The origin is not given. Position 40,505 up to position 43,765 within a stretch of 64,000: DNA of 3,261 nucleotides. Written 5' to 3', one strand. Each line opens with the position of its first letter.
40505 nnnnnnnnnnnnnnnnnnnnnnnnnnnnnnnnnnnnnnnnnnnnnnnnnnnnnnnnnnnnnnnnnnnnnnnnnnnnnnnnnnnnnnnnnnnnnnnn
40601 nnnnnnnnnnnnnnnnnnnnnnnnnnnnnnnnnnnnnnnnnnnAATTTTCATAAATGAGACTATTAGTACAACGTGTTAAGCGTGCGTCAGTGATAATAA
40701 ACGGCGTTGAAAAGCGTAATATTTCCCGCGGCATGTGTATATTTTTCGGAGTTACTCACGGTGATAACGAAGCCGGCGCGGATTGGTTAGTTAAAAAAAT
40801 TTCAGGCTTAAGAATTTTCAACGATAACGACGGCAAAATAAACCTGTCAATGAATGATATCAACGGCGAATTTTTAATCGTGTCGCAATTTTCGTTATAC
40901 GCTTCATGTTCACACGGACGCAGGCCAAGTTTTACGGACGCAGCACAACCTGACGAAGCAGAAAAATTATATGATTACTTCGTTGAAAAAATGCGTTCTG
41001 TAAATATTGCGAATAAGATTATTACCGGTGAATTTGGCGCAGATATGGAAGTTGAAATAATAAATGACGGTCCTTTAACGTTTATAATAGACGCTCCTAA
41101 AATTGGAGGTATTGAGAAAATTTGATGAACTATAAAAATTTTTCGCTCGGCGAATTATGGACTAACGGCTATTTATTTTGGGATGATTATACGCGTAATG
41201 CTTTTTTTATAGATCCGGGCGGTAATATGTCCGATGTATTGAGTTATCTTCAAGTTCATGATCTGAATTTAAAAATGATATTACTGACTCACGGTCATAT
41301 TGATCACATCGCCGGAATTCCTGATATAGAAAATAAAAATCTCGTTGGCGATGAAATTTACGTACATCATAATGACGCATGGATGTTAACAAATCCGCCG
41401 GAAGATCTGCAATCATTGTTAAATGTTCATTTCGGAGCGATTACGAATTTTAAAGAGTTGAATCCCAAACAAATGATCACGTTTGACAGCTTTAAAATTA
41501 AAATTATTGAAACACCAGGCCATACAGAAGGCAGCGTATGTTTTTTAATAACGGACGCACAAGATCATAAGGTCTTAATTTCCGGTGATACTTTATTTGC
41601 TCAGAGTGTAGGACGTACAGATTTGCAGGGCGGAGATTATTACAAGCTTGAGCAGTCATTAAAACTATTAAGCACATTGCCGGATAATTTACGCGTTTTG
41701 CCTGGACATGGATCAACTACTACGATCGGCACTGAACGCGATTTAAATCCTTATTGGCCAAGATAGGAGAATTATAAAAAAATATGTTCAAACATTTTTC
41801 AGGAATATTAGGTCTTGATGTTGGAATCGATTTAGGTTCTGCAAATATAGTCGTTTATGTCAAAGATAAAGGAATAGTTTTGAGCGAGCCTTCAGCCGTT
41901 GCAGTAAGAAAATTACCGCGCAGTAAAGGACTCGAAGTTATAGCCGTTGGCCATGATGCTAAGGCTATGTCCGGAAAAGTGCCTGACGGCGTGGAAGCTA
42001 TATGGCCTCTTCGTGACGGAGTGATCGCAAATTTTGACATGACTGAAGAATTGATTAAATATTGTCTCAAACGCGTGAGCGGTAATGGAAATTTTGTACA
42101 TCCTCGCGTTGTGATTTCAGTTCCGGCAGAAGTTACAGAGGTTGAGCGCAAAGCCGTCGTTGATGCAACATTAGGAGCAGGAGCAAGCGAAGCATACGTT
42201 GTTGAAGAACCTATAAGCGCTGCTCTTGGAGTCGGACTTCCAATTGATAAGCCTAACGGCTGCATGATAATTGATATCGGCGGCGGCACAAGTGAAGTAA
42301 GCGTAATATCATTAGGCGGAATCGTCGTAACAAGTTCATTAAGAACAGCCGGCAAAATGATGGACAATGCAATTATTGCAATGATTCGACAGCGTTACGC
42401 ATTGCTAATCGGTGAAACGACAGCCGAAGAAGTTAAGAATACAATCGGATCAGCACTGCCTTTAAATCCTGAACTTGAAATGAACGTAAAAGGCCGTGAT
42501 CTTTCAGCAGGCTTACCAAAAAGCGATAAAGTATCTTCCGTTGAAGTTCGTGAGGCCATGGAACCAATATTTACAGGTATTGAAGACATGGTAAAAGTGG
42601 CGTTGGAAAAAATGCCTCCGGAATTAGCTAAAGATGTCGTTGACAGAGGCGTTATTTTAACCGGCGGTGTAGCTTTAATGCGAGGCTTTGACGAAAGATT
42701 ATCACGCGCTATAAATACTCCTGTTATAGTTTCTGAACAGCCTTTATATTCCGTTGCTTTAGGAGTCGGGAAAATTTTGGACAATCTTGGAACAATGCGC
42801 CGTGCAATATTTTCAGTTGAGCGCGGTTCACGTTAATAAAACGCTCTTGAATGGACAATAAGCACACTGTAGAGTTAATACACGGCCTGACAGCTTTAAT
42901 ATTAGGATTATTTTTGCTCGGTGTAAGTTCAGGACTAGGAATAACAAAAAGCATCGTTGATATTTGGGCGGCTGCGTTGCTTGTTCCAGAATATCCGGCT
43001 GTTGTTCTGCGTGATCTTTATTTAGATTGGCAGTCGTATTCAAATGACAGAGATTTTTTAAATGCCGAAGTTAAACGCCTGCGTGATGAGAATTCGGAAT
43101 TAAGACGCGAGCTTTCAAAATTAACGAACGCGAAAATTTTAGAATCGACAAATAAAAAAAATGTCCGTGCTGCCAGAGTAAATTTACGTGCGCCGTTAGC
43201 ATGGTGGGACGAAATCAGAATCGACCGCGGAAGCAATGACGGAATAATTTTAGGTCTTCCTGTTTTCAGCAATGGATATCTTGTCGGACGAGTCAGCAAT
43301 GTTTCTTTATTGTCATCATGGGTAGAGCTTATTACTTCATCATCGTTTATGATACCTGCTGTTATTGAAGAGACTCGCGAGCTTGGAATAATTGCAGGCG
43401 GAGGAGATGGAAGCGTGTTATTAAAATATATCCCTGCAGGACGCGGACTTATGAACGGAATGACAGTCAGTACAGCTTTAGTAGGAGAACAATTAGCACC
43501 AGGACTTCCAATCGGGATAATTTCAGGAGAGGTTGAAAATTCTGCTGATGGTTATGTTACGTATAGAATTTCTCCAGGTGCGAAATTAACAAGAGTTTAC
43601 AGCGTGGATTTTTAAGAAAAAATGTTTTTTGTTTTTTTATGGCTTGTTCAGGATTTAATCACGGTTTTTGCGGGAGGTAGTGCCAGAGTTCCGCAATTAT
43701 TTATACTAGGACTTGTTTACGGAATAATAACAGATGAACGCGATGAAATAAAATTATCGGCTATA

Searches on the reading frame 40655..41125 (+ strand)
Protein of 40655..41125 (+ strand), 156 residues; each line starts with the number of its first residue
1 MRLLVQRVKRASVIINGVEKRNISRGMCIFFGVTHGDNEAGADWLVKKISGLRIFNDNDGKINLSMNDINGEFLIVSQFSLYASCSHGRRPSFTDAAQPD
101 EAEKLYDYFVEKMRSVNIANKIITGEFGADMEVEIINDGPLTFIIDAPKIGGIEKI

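Call 74: search_protein_families(library=pfam, proteins=[window:40655-41125:+], max_evalue=0.0001)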
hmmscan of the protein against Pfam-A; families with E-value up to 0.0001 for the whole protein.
window:40655-41125:+ (156 aa): 1 family
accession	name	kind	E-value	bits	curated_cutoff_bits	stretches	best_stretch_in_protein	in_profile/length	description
PF02580.21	Tyr_Deacylase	-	2.7e-54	183.8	25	1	2-146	1-144/144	D-Tyr-tRNA(Tyr) deacylase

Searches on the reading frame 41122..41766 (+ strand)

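Call 74: search_protein_families(library=pfam, proteins=[window:41122-41766:+], max_evalue=0.0001)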
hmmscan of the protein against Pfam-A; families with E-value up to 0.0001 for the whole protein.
window:41122-41766:+ (214 aa): 2 families
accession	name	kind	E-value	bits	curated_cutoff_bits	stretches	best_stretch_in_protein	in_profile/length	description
PF00753.33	Lactamase_B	-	1.3e-20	74.7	22.7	1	17-196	9-196/196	Metallo-beta-lactamase superfamily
PF12706.13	Lactamase_B_2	-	1.2e-08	35.3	27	1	49-158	30-144/200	Beta-lactamase superfamily domain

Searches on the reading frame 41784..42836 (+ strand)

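Call 74: search_protein_families(library=pfam, proteins=[window:41784-42836:+], max_evalue=0.0001)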
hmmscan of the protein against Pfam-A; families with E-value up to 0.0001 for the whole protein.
window:41784-42836:+ (350 aa): 4 families
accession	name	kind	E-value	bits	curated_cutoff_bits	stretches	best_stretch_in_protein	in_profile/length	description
PF06723.19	MreB_Mbl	-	1.2e-121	406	27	1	12-338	3-325/327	MreB/Mbl protein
PF00022.25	Actin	-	3e-15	56.2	27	2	33-204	28-190/410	Actin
PF00012.26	HSP70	-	1.5e-11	43.7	20.6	1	108-204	135-237/599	Hsp70 protein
PF14450.12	FtsA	-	1e-10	42.5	31.8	1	162-327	2-127/127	Cell division protein FtsA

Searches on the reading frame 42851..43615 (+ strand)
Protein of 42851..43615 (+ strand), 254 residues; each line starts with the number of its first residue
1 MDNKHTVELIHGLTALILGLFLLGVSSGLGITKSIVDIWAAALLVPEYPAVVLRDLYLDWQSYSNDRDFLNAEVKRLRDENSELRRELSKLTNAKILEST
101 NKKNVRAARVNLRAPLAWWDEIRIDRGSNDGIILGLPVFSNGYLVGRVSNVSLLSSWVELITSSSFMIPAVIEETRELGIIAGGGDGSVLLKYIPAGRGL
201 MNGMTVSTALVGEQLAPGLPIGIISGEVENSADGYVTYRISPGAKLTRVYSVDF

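Call 74: search_protein_families(library=pfam, proteins=[window:42851-43615:+], max_evalue=0.0001)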
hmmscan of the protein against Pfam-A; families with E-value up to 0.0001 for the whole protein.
window:42851-43615:+ (254 aa): 1 family
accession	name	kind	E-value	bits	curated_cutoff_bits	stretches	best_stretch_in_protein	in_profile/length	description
PF04085.20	MreC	-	2.2e-27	96.1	28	1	113-252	4-143/147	Rod shape-determining protein MreC, barrel core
